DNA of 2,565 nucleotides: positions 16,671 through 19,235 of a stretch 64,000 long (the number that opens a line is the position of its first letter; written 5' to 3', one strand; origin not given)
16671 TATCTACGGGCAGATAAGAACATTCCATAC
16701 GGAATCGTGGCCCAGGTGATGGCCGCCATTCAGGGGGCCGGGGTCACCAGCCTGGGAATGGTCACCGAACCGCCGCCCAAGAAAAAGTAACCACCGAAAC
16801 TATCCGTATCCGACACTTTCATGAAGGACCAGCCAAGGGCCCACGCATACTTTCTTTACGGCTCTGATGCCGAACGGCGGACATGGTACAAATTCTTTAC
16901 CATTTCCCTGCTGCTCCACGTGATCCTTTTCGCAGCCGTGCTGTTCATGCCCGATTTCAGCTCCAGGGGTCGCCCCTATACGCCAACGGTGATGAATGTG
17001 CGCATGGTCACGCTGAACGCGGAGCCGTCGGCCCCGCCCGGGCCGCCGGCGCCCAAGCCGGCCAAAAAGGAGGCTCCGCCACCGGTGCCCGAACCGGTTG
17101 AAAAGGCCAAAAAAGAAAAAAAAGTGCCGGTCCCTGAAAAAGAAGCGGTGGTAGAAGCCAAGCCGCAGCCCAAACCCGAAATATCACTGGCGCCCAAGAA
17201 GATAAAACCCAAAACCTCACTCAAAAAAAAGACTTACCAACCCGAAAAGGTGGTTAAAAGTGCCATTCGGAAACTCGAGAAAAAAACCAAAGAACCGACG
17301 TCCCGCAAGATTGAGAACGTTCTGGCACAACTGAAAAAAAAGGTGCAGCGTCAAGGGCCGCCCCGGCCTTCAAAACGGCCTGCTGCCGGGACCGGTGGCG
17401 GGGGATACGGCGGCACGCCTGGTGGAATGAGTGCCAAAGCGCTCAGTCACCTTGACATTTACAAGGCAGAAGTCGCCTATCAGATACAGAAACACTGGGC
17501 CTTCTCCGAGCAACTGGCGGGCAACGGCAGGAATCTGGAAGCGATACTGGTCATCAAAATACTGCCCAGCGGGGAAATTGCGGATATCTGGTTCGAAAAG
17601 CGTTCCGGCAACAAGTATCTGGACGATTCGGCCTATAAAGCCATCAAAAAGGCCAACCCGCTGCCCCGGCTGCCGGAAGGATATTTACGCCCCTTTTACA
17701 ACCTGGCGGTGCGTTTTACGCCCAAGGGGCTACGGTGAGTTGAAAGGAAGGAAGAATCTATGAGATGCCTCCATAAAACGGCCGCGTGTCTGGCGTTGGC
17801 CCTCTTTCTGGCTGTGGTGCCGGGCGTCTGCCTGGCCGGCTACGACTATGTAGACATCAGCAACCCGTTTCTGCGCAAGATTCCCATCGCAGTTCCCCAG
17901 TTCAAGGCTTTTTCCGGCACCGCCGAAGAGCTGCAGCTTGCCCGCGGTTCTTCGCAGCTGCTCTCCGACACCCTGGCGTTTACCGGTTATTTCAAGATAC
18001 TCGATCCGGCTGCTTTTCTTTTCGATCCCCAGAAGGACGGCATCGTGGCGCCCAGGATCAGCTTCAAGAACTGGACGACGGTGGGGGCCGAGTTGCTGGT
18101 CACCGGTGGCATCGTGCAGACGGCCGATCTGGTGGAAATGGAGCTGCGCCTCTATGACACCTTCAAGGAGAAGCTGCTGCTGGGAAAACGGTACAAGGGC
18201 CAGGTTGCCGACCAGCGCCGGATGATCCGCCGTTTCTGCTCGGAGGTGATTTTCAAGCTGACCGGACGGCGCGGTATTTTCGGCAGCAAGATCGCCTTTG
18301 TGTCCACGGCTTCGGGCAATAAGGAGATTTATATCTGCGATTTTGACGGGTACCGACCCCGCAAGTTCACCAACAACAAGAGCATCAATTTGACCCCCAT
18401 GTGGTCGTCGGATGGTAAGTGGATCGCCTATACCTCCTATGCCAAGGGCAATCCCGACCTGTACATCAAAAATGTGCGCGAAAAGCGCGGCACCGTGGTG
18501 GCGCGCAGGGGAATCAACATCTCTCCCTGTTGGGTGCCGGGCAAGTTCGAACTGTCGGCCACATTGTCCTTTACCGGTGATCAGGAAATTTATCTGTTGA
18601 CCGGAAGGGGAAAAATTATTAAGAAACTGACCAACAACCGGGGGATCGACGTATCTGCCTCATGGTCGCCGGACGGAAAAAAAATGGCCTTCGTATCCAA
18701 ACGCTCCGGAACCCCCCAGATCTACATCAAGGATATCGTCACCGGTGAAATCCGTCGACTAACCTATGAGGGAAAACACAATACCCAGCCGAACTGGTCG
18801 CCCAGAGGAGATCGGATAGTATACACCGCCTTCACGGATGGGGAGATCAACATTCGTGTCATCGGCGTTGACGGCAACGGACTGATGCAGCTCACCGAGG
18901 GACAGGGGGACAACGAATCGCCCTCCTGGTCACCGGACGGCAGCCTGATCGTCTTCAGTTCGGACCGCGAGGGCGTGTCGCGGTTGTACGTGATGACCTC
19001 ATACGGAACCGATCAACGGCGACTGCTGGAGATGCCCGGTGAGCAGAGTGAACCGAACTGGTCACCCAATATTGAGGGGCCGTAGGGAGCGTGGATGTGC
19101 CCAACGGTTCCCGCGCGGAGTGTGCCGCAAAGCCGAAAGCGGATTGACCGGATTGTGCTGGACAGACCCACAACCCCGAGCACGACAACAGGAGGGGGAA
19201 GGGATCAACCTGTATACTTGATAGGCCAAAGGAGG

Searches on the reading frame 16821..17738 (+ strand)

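Call 42: search_protein_families(library=pfam, proteins=[window:16821-17738:+], max_evalue=0.00001)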
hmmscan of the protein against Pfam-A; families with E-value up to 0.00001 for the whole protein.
window:16821-17738:+ (305 aa): 1 family
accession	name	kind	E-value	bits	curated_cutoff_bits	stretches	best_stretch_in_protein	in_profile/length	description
PF13103.11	TonB_2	-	8.8e-19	67.9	22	1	212-299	2-85/85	TonB C terminal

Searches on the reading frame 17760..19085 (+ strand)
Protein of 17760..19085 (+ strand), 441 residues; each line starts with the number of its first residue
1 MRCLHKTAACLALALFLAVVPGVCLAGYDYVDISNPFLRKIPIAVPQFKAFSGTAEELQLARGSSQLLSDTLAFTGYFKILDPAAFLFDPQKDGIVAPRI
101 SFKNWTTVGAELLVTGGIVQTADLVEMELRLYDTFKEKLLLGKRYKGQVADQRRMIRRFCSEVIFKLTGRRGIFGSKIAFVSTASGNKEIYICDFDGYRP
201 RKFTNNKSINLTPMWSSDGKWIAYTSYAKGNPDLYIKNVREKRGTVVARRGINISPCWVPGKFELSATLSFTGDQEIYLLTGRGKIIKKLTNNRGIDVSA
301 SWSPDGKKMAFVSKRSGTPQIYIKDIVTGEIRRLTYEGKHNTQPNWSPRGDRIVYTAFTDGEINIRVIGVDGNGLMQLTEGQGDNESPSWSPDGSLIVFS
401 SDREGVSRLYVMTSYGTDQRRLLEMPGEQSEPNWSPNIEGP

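Call 42: search_protein_families(library=pfam, proteins=[window:17760-19085:+], max_evalue=0.00001)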
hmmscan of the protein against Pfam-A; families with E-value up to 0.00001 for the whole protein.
window:17760-19085:+ (441 aa): 5 families
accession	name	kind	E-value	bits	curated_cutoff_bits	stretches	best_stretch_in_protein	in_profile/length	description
PF07676.18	PD40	-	8.6e-51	169.4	20.9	3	376-411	2-38/38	WD40-like Beta Propeller Repeat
PF04052.18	TolB_N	-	8.1e-17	61.7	22.4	1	30-139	2-105/106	TolB amino-terminal domain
PF00930.27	DPPIV_N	-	3.4e-12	46.2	22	0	284-345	32-92/354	Dipeptidyl peptidase IV (DPP IV) N-terminal region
PF25174.1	Beta-prop_THOC3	-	5.6e-11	42.4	305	0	257-365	53-155/272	THOC3 beta-propeller domain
PF14583.12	Pectate_lyase22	-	3.2e-06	26.6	30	0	346-402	43-100/386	Oligogalacturonate lyase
